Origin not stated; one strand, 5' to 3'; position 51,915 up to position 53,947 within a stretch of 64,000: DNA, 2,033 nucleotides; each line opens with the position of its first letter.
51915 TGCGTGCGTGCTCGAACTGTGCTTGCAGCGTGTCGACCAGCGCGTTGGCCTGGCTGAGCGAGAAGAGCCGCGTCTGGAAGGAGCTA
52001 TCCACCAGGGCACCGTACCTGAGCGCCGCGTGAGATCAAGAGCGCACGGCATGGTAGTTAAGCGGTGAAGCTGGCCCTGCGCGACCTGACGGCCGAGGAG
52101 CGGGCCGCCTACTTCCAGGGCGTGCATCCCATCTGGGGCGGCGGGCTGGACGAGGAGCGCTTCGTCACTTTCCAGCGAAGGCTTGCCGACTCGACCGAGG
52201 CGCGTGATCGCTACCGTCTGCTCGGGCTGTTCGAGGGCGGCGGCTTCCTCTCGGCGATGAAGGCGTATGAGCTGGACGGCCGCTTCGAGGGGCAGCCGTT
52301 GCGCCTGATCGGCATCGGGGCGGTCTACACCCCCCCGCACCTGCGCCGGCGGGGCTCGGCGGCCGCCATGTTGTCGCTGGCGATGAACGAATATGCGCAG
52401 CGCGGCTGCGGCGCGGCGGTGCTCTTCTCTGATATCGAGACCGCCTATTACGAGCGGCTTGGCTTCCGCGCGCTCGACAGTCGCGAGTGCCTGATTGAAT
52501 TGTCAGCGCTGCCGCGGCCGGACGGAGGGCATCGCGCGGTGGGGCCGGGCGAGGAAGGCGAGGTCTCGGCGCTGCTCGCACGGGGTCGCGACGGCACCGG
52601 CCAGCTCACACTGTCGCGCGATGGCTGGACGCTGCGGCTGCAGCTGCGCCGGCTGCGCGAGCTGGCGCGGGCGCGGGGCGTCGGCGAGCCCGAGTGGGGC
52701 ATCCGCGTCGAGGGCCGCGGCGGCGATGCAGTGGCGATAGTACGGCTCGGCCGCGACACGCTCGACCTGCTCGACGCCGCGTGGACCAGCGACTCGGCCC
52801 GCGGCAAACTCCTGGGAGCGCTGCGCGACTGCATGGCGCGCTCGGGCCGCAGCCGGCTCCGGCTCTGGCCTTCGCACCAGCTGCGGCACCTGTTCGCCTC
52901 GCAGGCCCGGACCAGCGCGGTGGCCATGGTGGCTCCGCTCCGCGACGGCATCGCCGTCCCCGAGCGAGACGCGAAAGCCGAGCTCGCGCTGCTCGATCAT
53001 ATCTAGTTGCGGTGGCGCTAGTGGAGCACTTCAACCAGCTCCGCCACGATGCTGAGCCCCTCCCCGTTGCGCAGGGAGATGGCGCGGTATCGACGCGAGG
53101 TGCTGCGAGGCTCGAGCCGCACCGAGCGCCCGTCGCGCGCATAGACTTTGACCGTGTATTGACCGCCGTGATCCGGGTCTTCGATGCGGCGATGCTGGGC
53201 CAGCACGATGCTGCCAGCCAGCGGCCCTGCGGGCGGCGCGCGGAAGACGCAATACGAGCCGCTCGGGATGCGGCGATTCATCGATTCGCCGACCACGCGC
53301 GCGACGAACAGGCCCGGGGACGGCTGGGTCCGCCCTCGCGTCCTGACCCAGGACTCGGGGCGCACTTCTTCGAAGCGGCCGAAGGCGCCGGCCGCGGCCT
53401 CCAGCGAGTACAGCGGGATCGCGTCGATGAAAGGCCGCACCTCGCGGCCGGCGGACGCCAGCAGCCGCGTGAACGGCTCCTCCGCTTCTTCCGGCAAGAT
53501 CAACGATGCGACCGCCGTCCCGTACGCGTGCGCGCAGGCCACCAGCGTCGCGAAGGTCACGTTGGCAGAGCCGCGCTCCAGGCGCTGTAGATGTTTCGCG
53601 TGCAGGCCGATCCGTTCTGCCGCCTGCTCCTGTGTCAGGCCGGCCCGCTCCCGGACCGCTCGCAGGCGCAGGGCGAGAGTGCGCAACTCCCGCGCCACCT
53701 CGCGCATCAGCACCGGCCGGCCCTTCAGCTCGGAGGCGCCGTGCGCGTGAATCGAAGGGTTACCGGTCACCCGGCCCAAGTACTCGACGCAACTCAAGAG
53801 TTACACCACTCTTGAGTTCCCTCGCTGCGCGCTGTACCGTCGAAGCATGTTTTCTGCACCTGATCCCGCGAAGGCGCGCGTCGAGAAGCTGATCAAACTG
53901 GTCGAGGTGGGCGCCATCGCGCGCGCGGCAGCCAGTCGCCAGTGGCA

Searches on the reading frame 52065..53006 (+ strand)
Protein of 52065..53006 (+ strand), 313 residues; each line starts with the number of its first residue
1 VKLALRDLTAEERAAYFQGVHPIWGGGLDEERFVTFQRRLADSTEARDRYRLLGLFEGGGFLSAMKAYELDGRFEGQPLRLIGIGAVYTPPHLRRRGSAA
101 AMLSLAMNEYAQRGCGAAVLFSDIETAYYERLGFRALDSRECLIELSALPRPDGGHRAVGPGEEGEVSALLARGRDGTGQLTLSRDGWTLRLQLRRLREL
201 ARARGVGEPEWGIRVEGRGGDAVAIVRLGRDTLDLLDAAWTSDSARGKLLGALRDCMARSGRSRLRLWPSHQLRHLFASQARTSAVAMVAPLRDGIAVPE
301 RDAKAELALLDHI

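Call 63: search_protein_families(library=pfam, proteins=[window:52065-53006:+], max_evalue=0.00001)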
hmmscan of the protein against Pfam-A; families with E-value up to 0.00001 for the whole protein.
window:52065-53006:+ (313 aa): 1 family
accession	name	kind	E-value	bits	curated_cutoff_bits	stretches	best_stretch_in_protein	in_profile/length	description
PF13527.13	Acetyltransf_9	-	1.3e-13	51.5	25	1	41-135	32-125/127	Acetyltransferase (GNAT) domain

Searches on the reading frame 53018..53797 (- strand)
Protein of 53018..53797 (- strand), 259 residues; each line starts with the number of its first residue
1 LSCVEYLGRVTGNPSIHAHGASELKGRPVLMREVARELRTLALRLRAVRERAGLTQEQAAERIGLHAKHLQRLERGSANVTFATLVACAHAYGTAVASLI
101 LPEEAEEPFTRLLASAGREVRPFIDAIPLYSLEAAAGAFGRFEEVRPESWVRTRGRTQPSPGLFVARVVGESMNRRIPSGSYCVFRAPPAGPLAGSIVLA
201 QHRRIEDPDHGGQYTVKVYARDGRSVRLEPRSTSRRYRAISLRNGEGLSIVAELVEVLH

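Call 63: search_protein_families(library=pfam, proteins=[window:53018-53797:-], max_evalue=0.00001)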
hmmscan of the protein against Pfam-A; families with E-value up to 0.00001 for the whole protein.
window:53018-53797:- (259 aa): 4 families
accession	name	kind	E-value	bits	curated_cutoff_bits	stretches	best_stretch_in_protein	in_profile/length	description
PF13560.12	HTH_31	-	1.5e-13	51.2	27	1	41-96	2-58/64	Helix-turn-helix domain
PF01381.28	HTH_3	-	4.9e-13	49.3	23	1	45-95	1-51/55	Helix-turn-helix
PF00717.28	Peptidase_S24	-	1.5e-09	38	23.3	1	128-254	1-115/116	Peptidase S24-like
PF13413.12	HTH_25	-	6.5e-06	26.3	24.6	0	44-76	1-33/62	Helix-turn-helix domain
